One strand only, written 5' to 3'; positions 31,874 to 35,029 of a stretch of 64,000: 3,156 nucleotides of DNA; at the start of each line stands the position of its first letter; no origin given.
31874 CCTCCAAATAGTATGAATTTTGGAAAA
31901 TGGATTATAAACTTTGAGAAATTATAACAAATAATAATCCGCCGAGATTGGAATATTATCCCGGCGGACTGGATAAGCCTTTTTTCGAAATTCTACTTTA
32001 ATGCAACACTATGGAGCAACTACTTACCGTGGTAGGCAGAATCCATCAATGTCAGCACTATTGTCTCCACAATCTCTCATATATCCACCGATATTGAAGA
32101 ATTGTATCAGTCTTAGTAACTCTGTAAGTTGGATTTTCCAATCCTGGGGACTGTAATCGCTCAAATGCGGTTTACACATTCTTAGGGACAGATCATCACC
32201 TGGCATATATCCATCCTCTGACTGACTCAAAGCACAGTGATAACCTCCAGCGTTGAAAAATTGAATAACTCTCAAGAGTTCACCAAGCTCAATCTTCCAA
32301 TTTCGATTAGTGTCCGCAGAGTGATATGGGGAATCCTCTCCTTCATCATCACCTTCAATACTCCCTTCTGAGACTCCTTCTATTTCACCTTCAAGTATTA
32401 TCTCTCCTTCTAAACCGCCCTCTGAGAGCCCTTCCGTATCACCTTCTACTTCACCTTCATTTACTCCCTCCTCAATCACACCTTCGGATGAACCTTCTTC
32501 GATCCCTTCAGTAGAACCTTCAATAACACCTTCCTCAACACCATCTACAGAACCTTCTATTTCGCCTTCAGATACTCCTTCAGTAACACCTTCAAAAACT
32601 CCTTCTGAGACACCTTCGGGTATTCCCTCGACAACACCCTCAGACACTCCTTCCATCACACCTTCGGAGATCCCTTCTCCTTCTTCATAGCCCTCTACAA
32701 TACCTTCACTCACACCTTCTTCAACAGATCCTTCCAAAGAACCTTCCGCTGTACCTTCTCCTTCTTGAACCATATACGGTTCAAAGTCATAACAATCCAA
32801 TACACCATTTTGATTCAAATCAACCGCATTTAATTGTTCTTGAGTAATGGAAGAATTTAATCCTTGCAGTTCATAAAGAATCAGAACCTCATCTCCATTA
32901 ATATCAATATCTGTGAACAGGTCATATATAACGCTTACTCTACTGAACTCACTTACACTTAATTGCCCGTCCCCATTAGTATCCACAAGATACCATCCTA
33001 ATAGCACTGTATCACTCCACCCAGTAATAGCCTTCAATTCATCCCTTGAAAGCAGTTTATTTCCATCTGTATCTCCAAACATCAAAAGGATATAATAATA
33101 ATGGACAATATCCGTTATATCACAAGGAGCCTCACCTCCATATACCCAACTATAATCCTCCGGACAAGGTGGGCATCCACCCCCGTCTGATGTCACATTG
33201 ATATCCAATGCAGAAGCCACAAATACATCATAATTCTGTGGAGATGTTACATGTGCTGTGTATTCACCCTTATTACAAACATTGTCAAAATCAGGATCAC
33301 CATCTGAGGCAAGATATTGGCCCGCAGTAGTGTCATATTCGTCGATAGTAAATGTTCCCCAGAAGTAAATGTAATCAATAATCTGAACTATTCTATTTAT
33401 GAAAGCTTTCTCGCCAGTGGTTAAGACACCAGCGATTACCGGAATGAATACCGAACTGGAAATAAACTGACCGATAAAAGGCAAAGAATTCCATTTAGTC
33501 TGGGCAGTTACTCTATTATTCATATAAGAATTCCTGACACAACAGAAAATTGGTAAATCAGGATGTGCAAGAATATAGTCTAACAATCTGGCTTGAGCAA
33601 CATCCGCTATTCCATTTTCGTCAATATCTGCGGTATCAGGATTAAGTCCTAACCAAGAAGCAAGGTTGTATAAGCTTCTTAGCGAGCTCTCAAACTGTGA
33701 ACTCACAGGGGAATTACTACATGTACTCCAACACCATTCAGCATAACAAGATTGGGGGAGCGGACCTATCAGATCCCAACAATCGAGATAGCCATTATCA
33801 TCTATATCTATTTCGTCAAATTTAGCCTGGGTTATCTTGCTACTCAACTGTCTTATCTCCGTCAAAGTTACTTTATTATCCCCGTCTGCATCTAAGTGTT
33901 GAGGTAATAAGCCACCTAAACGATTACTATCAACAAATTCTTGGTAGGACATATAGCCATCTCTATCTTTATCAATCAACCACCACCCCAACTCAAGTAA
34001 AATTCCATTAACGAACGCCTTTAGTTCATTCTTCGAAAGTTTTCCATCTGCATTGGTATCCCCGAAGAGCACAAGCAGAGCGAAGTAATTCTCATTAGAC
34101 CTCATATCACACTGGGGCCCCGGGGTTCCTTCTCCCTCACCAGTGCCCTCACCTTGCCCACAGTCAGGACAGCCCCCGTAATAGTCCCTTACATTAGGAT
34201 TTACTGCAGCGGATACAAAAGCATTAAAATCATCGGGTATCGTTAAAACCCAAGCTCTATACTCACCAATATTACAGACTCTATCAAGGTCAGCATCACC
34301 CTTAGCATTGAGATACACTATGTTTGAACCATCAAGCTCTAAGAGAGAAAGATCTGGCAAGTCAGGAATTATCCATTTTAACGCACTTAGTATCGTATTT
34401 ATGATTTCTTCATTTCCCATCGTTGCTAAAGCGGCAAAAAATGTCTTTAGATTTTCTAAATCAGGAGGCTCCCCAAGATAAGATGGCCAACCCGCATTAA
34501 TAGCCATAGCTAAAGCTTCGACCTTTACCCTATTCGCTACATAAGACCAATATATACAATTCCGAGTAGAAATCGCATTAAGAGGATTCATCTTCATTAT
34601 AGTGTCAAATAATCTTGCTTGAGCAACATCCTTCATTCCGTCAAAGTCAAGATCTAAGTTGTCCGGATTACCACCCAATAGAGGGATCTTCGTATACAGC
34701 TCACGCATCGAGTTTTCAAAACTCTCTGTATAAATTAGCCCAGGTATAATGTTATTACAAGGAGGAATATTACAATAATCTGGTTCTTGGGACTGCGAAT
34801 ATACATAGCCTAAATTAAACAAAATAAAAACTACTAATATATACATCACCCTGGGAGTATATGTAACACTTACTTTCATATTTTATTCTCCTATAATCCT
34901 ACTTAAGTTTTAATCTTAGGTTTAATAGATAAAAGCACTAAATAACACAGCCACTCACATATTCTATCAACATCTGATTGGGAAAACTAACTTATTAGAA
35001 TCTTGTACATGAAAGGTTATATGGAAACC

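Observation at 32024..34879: Paralogous family of large secreted EF-hand / dockerin-like Ca-binding modular proteins (three large genes plus one small relative)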

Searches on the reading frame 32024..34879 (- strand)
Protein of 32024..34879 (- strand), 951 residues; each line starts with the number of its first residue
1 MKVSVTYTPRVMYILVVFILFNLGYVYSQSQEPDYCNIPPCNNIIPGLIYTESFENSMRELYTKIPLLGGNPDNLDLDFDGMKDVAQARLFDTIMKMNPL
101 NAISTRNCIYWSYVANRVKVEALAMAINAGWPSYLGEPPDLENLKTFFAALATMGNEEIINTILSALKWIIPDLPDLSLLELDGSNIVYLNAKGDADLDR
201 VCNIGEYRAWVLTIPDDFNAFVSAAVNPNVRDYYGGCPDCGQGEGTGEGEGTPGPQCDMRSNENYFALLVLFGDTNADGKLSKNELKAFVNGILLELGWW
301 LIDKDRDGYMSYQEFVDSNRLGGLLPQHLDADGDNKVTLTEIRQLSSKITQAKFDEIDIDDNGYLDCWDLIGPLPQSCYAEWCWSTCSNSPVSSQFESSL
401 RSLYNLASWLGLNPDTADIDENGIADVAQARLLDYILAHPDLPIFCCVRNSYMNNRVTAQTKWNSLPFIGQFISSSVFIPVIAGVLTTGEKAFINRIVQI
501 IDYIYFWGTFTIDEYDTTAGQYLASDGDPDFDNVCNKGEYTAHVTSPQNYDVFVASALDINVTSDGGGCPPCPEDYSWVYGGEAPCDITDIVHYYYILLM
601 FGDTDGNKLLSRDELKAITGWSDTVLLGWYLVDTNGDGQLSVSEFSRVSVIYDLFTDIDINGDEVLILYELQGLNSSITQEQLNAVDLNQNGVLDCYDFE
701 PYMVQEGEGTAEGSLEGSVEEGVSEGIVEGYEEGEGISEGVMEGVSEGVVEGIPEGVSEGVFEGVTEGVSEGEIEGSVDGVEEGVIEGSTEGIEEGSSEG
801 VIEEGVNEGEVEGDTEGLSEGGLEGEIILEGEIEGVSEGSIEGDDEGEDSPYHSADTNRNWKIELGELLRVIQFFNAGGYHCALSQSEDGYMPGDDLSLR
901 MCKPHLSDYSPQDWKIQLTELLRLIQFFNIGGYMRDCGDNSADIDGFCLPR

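Call 3: search_protein_families(library=pfam, proteins=[window:32024-34879:-], max_evalue=1)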
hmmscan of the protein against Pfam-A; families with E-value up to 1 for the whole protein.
window:32024-34879:- (951 aa): 8 families
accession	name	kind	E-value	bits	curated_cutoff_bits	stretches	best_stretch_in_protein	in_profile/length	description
PF13405.12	EF-hand_6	-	1.9e-18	64.8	25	2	301-316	8-23/30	EF-hand domain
PF00036.39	EF-hand_1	-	4.7e-18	63.8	25.4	3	301-317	8-24/29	EF hand domain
PF13499.12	EF-hand_7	-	7.2e-13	49.1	30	3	274-316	12-63/67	EF-hand domain pair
PF13202.12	EF-hand_5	-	1.6e-11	43.6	25.9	2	632-648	8-24/25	EF hand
PF13833.12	EF-hand_8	-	1.3e-09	38.1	28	1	345-372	22-49/54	EF-hand domain pair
PF10591.15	SPARC_Ca_bdg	-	0.056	14.2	22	0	607-654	38-93/113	Secreted protein acidic and rich in cysteine Ca binding region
PF09811.14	Yae1_N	-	0.51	10.5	27.5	1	763-785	4-26/39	Essential protein Yae1, N terminal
PF13517.12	FG-GAP_3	-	0.75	10.9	26.9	0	408-427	40-59/61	FG-GAP-like repeat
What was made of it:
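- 32024..34879 (-): A951: a secreted 951-aa protein with no recognised catalytic domain. Order of parts: signal peptide, module X, 4 EF-hands, module X, 4 EF-hands, Glu/Gly spacer, C-terminal YHSAD module. Pfam EF-hand families reach 64.8 bits (call 3).
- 33743..34102 (-): EF-hand block 1 (A951 residues 260-379): four EF-hand loops about 28 residues apart. Pfam EF-hand_1, _6, _7 and _8 match here (call 3).
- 32777..33112 (-): EF-hand block 2 (A951 residues 590-701). Pfam EF-hand_5 matches at 632-648 (call 3).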

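Call 4: search_protein_families(library=ncbifam, proteins=[window:32024-34879:-], max_evalue=1)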
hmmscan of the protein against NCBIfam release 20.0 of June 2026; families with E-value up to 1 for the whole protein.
window:32024-34879:- (951 aa): 8 families
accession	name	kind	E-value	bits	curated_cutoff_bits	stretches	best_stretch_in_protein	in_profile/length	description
NF041410.1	XopAW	subfamily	3e-10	40.3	120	2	274-370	73-158/235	XopAW family type III secretion system calcium-binding effector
NF009925.1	PRK13386.1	equivalog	1.7e-07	30.7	192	3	752-797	42-87/228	flagellar assembly protein FliH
NF053806.1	lanmdlnLanM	equivalog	1.5e-06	28.3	135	2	631-700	32-96/132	lanmodulin LanM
NF033849.1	ser_rich_anae_1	subfamily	3.5e-05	21.4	650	1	701-860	228-394/1163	serine-rich protein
NF004270.2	PRK05687.2-1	equivalog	0.00048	19.8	180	0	752-794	46-88/223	flagellar assembly protein FliH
NF004267.1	PRK05687.1-3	equivalog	0.002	17.3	293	1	755-798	78-121/266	flagellar assembly protein FliH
NF047798.1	leader_Chryseo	domain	0.0069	16.6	23.5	1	610-620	7-17/18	bacteriocin-like protein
NF004266.1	PRK05687.1-1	equivalog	0.38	10.2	260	0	766-773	59-66/230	flagellar assembly protein FliH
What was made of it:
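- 34127..34780 (-): Module X copy 1 (A951 residues 34-251). No Pfam or NCBIfam hit (calls 3, 4).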

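Call 12: search_solved_structures(query=window:32024-34879:-, max_evalue=1)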
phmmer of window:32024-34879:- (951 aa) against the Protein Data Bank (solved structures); distinct sequences matched with E-value up to 1: 4.
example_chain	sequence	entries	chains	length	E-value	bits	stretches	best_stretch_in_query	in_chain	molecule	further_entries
5xop_A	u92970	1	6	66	0.015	16.3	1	274-316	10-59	Calcium-binding protein 1 (EhCBP1), putative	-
2jq6_A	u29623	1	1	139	0.24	12.3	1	241-321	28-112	EH domain-containing protein 1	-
1h4b_A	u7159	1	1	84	0.25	12.3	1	274-324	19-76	POLCALCIN BET V 4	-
2opo_A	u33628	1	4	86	0.28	12.1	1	273-322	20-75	Polcalcin Che a 3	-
